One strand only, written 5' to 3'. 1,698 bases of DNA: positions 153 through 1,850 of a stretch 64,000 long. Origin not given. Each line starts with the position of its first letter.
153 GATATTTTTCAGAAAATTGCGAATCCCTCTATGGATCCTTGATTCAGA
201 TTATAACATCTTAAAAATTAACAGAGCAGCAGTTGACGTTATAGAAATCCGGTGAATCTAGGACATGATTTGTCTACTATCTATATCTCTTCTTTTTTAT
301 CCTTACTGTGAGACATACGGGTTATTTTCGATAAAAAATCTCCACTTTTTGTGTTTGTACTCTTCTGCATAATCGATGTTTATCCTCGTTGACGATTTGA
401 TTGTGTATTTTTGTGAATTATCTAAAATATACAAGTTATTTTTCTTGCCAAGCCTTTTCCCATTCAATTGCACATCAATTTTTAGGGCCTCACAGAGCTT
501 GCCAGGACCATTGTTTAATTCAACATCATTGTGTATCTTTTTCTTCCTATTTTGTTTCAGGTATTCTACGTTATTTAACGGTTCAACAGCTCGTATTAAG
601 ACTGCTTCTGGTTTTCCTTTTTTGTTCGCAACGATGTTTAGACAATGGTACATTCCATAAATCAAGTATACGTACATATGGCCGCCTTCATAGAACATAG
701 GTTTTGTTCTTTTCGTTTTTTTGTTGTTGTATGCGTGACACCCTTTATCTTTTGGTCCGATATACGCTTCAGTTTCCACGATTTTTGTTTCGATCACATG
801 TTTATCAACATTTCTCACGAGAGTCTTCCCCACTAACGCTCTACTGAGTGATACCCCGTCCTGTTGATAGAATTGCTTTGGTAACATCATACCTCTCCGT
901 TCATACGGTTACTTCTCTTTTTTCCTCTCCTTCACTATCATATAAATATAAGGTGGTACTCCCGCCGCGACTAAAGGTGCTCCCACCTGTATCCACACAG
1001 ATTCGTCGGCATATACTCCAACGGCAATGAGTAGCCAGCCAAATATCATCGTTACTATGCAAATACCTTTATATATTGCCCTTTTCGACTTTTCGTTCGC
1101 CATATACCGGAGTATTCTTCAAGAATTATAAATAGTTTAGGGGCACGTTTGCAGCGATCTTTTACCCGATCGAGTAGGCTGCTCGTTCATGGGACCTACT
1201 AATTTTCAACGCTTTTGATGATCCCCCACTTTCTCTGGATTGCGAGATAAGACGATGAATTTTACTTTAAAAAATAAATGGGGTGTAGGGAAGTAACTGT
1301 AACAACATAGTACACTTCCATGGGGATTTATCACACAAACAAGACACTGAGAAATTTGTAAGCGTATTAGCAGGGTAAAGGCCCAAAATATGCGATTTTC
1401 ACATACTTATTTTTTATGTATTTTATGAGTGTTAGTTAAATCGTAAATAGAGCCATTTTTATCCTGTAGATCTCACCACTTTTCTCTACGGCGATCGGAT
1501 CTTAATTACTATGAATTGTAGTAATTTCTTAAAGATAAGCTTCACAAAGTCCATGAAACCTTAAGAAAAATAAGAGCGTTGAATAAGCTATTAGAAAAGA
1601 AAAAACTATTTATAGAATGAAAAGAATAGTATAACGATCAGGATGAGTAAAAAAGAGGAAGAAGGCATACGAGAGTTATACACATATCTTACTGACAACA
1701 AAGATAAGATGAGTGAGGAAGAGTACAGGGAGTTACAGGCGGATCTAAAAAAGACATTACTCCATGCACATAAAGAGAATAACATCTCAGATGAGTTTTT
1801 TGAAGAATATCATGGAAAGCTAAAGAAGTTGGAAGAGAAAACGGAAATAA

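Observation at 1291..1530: IR-A: ~240-bp conserved noncoding element present twice in inverted orientation, 60 kb apart (second copy 61708..61950)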

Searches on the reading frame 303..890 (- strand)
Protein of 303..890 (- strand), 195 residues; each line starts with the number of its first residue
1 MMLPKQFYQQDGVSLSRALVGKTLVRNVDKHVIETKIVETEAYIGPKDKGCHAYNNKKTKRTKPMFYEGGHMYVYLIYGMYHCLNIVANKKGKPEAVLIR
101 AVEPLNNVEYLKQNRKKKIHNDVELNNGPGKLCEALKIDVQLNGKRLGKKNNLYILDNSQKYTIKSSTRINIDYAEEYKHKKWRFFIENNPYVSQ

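Call 11: search_protein_families(library=pfam, proteins=[window:303-890:-], max_evalue=0.01)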
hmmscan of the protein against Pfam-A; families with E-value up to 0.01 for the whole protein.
window:303-890:- (195 aa): 1 family
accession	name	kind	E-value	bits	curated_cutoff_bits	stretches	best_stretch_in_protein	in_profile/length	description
PF02245.21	Pur_DNA_glyco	-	8.4e-65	217.9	27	1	6-191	1-181/181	Methylpurine-DNA glycosylase (MPG)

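Call 24: find_encoding_contigs(protein=window:303-890:-, flank=10000, max_places=10)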
Protein window:303-890:- (195 aa): no gene with exactly this product is on record in the collection.

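Call 55: find_encoding_contigs(protein=window:303-887:-, flank=10000, max_places=5)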
Protein window:303-887:- (194 aa): 1 contig read that carries it; 1 place shown.
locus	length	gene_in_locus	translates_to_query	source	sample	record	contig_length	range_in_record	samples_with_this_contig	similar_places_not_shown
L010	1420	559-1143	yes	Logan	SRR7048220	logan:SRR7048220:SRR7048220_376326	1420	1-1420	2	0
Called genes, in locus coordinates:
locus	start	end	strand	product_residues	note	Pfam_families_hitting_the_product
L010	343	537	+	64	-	-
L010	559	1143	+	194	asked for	PF02245:Pur_DNA_glyco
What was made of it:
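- Tried and rejected: The left-flank look-up gave only a 1.4-kb contig (call 55).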

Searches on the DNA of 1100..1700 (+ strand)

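Call 9: search_rna_families(source=window, start=1100, end=1700, threshold=evalue, max_evalue=10)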
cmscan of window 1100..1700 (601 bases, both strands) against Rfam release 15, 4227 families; matches with E-value up to 10: 3.
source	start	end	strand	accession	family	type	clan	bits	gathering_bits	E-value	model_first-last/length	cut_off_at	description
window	1521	1545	+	RF01315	CRISPR-DR2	Gene; CRISPR;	CL00014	16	37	6.5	1-30/30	no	CRISPR RNA direct repeat element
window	1203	1291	+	RF00584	SNORD105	Gene; snRNA; snoRNA; CD-box;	CL00075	15.2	45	3.6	1-87/87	no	Small nucleolar RNA SNORD105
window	1409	1443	-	RF01833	astro_FSE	Cis-reg; frameshift_element;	-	11.3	70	4.8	1-55/55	no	ribosomal frameshift site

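Call 13: search_dna_similar(query=window:1281-1600:+, collection=plasmids, mode=distant, max_evalue=0.001)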
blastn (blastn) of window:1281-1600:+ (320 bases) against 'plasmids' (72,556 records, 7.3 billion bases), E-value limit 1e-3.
No match.

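Call 14: search_dna_similar(query=window:1281-1600:+, collection=phages, mode=distant, max_evalue=0.001)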
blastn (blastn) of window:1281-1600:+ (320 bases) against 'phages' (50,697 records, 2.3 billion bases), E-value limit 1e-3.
No match.
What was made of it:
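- Tried and rejected: Distant blastn of IR-A against PLSDB plasmids and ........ phages found nothing (calls 13, 14).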
